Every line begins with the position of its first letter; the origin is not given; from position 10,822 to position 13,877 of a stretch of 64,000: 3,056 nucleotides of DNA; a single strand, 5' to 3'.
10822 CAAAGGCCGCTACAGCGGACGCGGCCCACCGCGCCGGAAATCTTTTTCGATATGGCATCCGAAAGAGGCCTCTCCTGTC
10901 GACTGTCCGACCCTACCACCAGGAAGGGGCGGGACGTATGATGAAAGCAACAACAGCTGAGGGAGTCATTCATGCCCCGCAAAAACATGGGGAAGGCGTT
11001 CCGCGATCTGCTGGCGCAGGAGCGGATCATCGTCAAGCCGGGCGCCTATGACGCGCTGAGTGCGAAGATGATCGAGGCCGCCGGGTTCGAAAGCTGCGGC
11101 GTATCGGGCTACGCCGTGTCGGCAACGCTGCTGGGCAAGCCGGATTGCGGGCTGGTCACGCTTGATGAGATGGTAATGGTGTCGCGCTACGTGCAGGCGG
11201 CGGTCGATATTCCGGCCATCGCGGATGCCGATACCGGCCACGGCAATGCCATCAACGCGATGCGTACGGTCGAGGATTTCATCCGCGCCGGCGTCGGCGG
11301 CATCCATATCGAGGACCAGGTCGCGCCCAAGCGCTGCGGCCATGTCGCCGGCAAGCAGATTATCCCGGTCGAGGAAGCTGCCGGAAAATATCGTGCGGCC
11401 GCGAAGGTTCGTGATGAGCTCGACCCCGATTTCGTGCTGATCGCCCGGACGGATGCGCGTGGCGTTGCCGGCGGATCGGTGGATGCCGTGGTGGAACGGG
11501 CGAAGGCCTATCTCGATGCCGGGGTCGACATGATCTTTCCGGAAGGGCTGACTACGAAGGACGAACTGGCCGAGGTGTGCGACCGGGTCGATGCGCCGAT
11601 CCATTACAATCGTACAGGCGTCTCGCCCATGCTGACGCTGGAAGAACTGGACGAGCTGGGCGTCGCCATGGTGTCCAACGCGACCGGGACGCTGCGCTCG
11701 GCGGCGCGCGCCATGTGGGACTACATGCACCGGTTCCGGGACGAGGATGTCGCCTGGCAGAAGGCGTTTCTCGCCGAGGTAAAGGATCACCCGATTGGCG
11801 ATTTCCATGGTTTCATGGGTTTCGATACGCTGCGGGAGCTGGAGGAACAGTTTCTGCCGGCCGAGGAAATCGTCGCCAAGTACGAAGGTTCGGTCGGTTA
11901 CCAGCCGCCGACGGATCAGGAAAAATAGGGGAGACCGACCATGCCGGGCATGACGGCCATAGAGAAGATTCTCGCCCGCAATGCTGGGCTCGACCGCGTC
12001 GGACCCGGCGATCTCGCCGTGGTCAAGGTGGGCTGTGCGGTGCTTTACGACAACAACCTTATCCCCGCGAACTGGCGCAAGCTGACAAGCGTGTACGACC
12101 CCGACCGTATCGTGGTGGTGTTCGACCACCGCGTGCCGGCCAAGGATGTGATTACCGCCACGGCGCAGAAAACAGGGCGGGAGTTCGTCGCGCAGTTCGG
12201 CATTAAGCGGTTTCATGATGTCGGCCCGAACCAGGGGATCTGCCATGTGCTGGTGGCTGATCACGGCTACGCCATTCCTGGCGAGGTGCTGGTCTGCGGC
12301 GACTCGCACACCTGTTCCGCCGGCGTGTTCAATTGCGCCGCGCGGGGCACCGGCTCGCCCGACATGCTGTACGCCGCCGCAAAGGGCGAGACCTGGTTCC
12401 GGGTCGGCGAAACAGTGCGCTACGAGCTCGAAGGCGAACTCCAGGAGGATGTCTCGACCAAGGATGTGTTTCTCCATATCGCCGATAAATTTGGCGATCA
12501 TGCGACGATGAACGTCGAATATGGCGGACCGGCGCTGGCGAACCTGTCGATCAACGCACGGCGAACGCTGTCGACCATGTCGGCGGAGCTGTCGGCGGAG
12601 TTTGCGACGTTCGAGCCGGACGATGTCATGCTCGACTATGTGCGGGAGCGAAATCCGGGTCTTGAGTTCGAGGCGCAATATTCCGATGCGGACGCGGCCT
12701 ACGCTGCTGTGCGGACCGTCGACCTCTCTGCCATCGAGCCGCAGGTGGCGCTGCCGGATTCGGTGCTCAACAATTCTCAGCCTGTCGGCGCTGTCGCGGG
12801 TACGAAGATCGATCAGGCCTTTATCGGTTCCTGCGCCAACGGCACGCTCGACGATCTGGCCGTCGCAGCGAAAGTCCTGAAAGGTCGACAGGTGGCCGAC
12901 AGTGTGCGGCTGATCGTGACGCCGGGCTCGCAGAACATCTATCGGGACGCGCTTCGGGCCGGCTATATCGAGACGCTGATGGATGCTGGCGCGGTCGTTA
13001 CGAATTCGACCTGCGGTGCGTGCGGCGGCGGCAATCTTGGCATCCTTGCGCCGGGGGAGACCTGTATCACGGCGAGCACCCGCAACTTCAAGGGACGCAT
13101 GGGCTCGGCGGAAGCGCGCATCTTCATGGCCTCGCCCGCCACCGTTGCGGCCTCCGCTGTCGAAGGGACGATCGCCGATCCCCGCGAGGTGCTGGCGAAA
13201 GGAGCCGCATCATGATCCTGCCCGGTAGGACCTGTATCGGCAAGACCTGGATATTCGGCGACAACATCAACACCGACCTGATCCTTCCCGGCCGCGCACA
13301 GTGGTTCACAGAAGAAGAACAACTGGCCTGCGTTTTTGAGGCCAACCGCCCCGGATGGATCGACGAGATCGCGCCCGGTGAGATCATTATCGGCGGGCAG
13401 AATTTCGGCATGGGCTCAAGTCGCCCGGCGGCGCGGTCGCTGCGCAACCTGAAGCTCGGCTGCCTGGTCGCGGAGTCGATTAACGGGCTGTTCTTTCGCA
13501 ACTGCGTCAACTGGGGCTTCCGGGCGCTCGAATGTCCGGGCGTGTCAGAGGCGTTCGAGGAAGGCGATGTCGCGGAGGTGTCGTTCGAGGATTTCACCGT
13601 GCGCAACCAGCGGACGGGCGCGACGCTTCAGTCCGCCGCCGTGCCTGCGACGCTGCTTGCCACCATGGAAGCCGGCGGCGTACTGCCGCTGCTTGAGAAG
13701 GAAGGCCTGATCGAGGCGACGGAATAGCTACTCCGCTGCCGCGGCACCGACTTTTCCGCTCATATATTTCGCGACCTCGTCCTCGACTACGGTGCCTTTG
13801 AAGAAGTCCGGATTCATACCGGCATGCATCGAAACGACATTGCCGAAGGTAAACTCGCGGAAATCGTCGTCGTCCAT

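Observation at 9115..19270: Catabolic module combining two ICL/PEPM lyase paralogues, a LeuCD-like hydratase, an amidohydrolase, a UbiD decarboxylase, an orphan Mo-hydroxylase and a crotonase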

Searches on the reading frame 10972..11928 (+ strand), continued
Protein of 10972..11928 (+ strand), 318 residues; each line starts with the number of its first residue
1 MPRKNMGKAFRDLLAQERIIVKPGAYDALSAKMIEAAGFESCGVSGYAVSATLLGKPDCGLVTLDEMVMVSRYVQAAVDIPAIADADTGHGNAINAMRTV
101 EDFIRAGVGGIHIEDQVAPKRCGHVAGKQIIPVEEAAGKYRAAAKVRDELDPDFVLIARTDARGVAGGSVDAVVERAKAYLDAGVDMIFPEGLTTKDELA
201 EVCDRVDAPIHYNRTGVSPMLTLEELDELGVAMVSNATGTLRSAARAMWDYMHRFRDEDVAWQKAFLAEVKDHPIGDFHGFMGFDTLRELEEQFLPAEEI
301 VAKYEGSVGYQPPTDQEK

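Call 32: search_protein_families(library=ncbifam, proteins=[L007:12555-13340:+, L007:13330-13947:-, L007:13954-14625:-, L007:14628-15296:-, L007:19461-20399:+], max_evalue=0.01)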
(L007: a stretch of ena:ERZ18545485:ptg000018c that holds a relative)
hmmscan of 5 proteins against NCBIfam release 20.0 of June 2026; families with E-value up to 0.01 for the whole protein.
L007:12555-13340:+ (261 aa): 20 families
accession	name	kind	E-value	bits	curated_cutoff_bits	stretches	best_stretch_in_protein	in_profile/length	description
NF005451.0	PRK07044.1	subfamily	2.5e-75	252.8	207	1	9-260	6-255/256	aldolase II superfamily protein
NF004855.0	PRK06208.1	subfamily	5.3e-39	134.1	255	1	18-260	36-273/274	class II aldolase/adducin family protein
NF005689.0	PRK07490.1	equivalog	7.9e-39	133.3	260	1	18-237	7-227/248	hypothetical protein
NF005186.0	PRK06661.1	equivalog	6.1e-37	127.5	339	1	26-253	7-231/235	hypothetical protein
NF005068.0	PRK06486.1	equivalog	1.6e-35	122.7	269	1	19-259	21-260/262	aldolase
NF005484.0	PRK07090.1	equivalog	7.1e-29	100.9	261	1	7-213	13-217/260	aldolase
TIGR03328.1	salvage_mtnB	equivalog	1.2e-14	54.2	137.05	1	30-130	2-99/194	methylthioribulose 1-phosphate dehydratase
NF006672.0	PRK09220.1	equivalog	1.7e-11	43.9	226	1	26-131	12-113/209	methylthioribulose 1-phosphate dehydratase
NF005244.0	PRK06754.1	equivalog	3.7e-10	39.4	281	1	37-129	19-109/214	methylthioribulose 1-phosphate dehydratase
NF005123.0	PRK06557.1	subfamily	9.5e-10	38.5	251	1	45-193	32-179/223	L-ribulose-5-phosphate 4-epimerase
NF006208.0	PRK08333.1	equivalog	3.3e-09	36.7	267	1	59-200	36-173/189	aldolase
NF004527.0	PRK05874.1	equivalog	4.1e-09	36.3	308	1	38-228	20-207/218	L-fuculose-phosphate aldolase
NF053537.1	DhpthDcsPhtC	equivalog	3.6e-08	33.1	200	1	72-196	50-180/232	3,4-dihydroxyphthalate decarboxylase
NF043034.1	OxoTetrPhDc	equivalog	6.5e-06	26.1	250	1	24-130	4-105/205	3-oxo-tetronate 4-phosphate decarboxylase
NF005302.0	PRK06833.1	equivalog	6.6e-06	25.7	264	1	63-198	43-175/214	L-fuculose-phosphate aldolase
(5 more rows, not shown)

L007:13330-13947:- (205 aa): 14 families
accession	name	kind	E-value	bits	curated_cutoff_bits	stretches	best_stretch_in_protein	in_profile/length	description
TIGR02349.1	DnaJ_bact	equivalog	2.2e-34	119.4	377.2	2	4-148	3-138/354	molecular chaperone DnaJ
NF008035.0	PRK10767.1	subfamily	3.2e-30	105.4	338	1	3-150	6-138/374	molecular chaperone DnaJ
NF010885.0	PRK14292.1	equivalog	1.3e-27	96.8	585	2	1-143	2-129/371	chaperone protein DnaJ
NF010892.0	PRK14299.1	equivalog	3.4e-27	95.4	392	1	3-200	6-196/291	chaperone protein DnaJ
NF010872.0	PRK14279.1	equivalog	5.4e-25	88.3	556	2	3-146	11-166/394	molecular chaperone DnaJ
NF007618.0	PRK10266.1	equivalog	5e-23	82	403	1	3-201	6-205/306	curved DNA-binding protein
NF010894.0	PRK14301.1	equivalog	3.8e-22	78.8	548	1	3-143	6-134/373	chaperone protein DnaJ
NF010871.0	PRK14278.1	equivalog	3.8e-22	78.7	502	1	3-152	5-138/378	molecular chaperone DnaJ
NF010874.0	PRK14281.1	equivalog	7.7e-20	71.4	619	2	3-148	5-158/397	chaperone protein DnaJ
NF037946.1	terminal_TopJ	equivalog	1.1e-18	67.2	300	1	4-65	8-68/810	terminal organelle assembly protein TopJ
TIGR03835.1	termin_org_DnaJ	equivalog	1.4e-13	50.2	512.25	1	4-65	5-65/871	terminal organelle assembly protein TopJ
NF050028.1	CldAdptActJ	equivalog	3.1e-08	34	150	1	2-63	3-69/93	cold adaptation protein ActJcold adaptation protein ActJ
NF006948.0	PRK09430.1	equivalog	1.8e-07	31.1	162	1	2-59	201-265/267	co-chaperone DjlA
NF006502.0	PRK08937.3-2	equivalog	0.0024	17.4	259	1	3-54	205-261/275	adenylosuccinate lyase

L007:13954-14625:- (223 aa): 2 families
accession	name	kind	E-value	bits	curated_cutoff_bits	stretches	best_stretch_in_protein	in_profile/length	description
TIGR02428.1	pcaJ_scoB_fam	subfamily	2.3e-88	295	243.55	1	5-210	2-206/207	3-oxoacid CoA-transferase subunit B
NF008154.0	PRK10906.1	equivalog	3.5e-05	23.2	331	1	5-117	77-184/252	DeoR/GlpR family transcriptional regulator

L007:14628-15296:- (222 aa): 3 families
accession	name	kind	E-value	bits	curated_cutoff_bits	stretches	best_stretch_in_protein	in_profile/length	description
TIGR02429.1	pcaI_scoA_fam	subfamily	1.9e-95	318.4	128.5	1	1-220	1-220/222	3-oxoacid CoA-transferase subunit A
NF007394.0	PRK09920.1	equivalog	9.9e-62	208.4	315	1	6-218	5-215/219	acetate CoA-transferase subunit alpha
NF052271.1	Staph_FadX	equivalog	1.8e-05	23.5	750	1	16-217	13-239/523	fatty acid degradation protein FadX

L007:19461-20399:+ (312 aa): 4 families
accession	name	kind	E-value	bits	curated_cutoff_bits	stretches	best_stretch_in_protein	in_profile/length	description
TIGR02295.1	HpaD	equivalog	1e-18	67.6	321.4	1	15-276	14-270/298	3,4-dihydroxyphenylacetate 2,3-dioxygenase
TIGR03211.1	catechol_2_3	equivalog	1.4e-14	54.1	320.2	1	63-278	60-276/303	catechol 2,3-dioxygenase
TIGR03213.1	23dbph12diox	equivalog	1.9e-06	27.5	366.45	1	62-279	57-276/287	biphenyl-2,3-diol 1,2-dioxygenase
NF045631.1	exdiol_diox_HsaC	equivalog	0.00096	18.3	450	1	58-275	53-277/296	iron-dependent extradiol dioxygenase HsaC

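Call 61: find_related_loci(query=A2, collection=metagenome_contigs, flank=8000)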
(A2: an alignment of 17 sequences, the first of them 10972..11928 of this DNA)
Query A2 (318 aa) in metagenome_contigs; peptide patterns used: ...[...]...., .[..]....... (x = any residue, [..] = any of these).
600 stretches matched a pattern (row limit reached: there are more); 567 encode a relative of the query (tblastn E <= 1e-3); the best 80 are kept; 79 distinct loci.
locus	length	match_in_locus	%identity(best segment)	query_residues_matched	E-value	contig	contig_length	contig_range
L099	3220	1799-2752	86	1-318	0e+0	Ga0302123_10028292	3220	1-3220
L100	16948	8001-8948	81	1-316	6e-180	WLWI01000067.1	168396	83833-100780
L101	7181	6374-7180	82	1-269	8e-151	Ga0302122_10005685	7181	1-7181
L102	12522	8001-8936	64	4-315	2e-144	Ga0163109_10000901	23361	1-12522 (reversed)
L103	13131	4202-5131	65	3-312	3e-144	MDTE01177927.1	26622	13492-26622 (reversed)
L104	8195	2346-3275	65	3-312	9e-144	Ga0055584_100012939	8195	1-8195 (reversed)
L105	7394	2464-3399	64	1-312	2e-136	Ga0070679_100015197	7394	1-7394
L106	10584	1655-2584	65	3-312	4e-135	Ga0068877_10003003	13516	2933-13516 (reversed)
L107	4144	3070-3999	64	3-312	2e-137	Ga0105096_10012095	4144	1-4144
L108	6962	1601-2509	65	10-312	2e-133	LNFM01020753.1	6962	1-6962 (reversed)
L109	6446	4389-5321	63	1-312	2e-133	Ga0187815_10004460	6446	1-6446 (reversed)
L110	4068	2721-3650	61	3-312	3e-129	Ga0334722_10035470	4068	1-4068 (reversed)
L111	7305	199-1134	61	1-312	3e-127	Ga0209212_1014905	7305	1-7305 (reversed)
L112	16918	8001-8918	59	10-315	3e-121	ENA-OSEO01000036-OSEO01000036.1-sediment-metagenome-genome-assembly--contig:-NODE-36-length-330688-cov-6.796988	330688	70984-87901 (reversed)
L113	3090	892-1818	58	10-314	3e-120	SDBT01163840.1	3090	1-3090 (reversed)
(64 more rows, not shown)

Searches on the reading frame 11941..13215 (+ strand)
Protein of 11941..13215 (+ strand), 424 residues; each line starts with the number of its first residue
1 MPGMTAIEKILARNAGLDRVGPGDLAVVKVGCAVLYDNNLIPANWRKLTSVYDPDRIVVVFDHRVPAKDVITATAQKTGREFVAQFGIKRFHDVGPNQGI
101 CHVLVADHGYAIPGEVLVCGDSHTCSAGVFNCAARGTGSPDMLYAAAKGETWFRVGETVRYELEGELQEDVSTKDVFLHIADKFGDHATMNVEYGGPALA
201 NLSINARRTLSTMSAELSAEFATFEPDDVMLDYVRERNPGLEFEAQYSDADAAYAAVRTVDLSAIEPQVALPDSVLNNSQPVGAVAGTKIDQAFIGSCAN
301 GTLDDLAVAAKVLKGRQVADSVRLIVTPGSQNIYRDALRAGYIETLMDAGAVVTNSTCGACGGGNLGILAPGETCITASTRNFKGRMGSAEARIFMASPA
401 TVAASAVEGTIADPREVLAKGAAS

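Call 3: search_protein_families(library=pfam, proteins=[window:11941-13215:+])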
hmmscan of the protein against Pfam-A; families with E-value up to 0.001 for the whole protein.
window:11941-13215:+ (424 aa): 2 families
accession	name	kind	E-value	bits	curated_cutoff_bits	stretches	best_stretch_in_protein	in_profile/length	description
PF00330.25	Aconitase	-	6.3e-83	279.7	28.7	2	77-275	88-297/463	Aconitase family (aconitate hydratase)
PF04412.18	AcnX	-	7.3e-06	25.4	31.5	1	288-360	289-359/400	Aconitase X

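Call 4: search_protein_families(library=ncbifam, proteins=[window:11941-13215:+])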
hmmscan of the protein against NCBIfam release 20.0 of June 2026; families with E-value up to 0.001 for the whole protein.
window:11941-13215:+ (424 aa): 20 families
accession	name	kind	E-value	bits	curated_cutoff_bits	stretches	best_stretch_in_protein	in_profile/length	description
NF001614.1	PRK00402.1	subfamily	1.2e-135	452.4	385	1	4-415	1-415/415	aconitase/3-isopropylmalate dehydratase large subunit family protein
TIGR01343.1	hacA_fam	subfamily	2e-130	435.1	385.7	1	5-415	1-412/412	homoaconitate hydratase family protein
TIGR02086.1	IPMI_arch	subfamily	3.3e-126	421.3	410.15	1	4-416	1-411/411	3-isopropylmalate dehydratase/homoaconitate hydratase family large subunit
TIGR02083.1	LEU2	equivalog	4e-116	388.4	610.65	1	4-417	1-419/419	3-isopropylmalate dehydratase large subunit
NF040615.1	HacA_Meth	equivalog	4.3e-109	365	550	1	4-413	1-417/419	homoaconitase large subunit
NF009116.0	PRK12466.1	subfamily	6.9e-79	265.6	531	2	49-270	51-292/472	3-isopropylmalate dehydratase large subunit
NF005558.0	PRK07229.1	equivalog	7.6e-79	265.9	612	1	62-417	64-415/647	aconitate hydratase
NF004016.0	PRK05478.1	subfamily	1.5e-72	244.6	510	2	50-270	51-290/468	3-isopropylmalate dehydratase large subunit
TIGR01342.1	acon_putative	hypoth_equivalog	4.8e-67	226.6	719.15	1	61-417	60-412/655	putative aconitate hydratase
TIGR00170.1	leuC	equivalog_domain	1.4e-60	205.3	560.25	2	285-417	334-466/466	3-isopropylmalate dehydratase large subunit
TIGR00139.1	h_aconitase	equivalog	5.1e-56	190.4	529.9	2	247-419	278-459/709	homoaconitase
NF006690.0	PRK09238.1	equivalog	1.3e-35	122.6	782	2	248-416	651-816/852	bifunctional aconitate hydratase 2/2-methylisocitrate dehydratase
TIGR01340.1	aconitase_mito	equivalog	8.1e-35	120.3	825.35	1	94-411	129-472/745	aconitate hydratase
NF008503.0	PRK11413.1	equivalog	2e-30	105.4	641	2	289-413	351-475/753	hydratase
TIGR00117.1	acnB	equivalog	2.9e-23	81.6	1287.2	1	248-418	650-816/844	bifunctional aconitate hydratase 2/2-methylisocitrate dehydratase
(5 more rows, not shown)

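Call 71: search_solved_structures(query=window:11941-13215:+, max_evalue=1e-15)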
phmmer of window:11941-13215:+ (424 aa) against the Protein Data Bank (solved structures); distinct sequences matched with E-value up to 1e-15: 11.
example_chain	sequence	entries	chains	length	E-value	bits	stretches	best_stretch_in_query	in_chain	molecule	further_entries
4kp1_A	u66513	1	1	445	5.5e-102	345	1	1-416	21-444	Isopropylmalate/citramalate isomerase large subunit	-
4nqy_A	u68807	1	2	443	1.1e-101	344.1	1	3-416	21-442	Isopropylmalate/citramalate isomerase large subunit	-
4kp2_A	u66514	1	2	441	8.1e-92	311.5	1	4-413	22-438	Homoaconitase large subunit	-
1b0m_A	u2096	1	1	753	4.5e-28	101.6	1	95-412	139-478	PROTEIN (ACONITASE)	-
1c96_A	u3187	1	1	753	4.5e-28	101.6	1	95-412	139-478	MITOCHONDRIAL ACONITASE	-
1b0k_A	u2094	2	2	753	4.5e-28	101.6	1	95-412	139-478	PROTEIN (ACONITASE) | MITOCHONDRIAL ACONITASE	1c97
1b0j_A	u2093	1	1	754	4.5e-28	101.6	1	95-412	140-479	ACONITATE HYDRATASE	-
5acn_A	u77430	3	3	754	4.5e-28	101.6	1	95-412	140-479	ACONITASE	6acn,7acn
1aco_A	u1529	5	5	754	6.5e-28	101.1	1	95-412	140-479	ACONITASE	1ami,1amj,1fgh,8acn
1nis_A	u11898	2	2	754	6.5e-28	101.1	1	95-412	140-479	ACONITASE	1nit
1l5j_A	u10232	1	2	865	5.4e-22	81.6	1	247-417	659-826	Aconitate hydratase 2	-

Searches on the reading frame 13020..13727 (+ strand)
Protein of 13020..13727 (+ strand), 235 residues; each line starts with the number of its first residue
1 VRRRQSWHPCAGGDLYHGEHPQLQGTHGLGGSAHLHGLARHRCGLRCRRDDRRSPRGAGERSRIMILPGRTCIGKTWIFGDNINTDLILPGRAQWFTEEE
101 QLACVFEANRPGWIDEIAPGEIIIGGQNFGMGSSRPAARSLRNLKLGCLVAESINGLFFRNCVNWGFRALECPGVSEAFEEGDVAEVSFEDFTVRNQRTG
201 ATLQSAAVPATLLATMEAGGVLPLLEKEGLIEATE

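Call 3: search_protein_families(library=pfam, proteins=[window:13020-13727:+])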
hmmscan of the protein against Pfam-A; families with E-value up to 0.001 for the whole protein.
window:13020-13727:+ (235 aa): 1 family
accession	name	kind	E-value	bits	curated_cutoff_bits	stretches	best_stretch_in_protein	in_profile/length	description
PF00694.25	Aconitase_C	-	7.1e-06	26.8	22.8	1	122-171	77-127/131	Aconitase C-terminal domain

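Call 4: search_protein_families(library=ncbifam, proteins=[window:13020-13727:+])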
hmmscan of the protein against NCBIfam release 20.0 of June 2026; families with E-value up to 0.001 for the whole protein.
window:13020-13727:+ (235 aa): 10 families
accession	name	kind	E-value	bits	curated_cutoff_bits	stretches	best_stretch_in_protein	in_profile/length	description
TIGR02087.1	LEUD_arch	subfamily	2.3e-31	108.7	108.95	1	74-227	1-156/157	LeuD/DmdB family oxidoreductase small subunit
TIGR02084.1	leud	equivalog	1.2e-28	99.7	245.85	1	74-224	1-153/156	3-isopropylmalate dehydratase small subunit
NF010629.0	PRK14023.1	equivalog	2.7e-28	98.9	229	1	75-229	3-158/166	homoaconitate hydratase small subunit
NF040625.1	HacB2_Meth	equivalog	1.6e-26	92.7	230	1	73-222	5-153/161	homoaconitase small subunit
NF040604.2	HacB_Meth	equivalog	7.9e-21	74.6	230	1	74-222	5-154/159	homoaconitase small subunit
TIGR00139.1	h_aconitase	equivalog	9.3e-11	40.8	529.9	1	80-182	539-645/709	homoaconitase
NF002458.0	PRK01641.1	subfamily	3.3e-08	33.3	167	1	116-169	64-118/202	3-isopropylmalate dehydratase small subunit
TIGR01342.1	acon_putative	hypoth_equivalog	0.00013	20.3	719.15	1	108-188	516-599/655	putative aconitate hydratase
NF005558.0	PRK07229.1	equivalog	0.00023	19.8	612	1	80-185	479-593/647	aconitate hydratase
TIGR00171.1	leuD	equivalog_domain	0.00078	19.3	116.25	0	119-166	69-117/188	3-isopropylmalate dehydratase small subunit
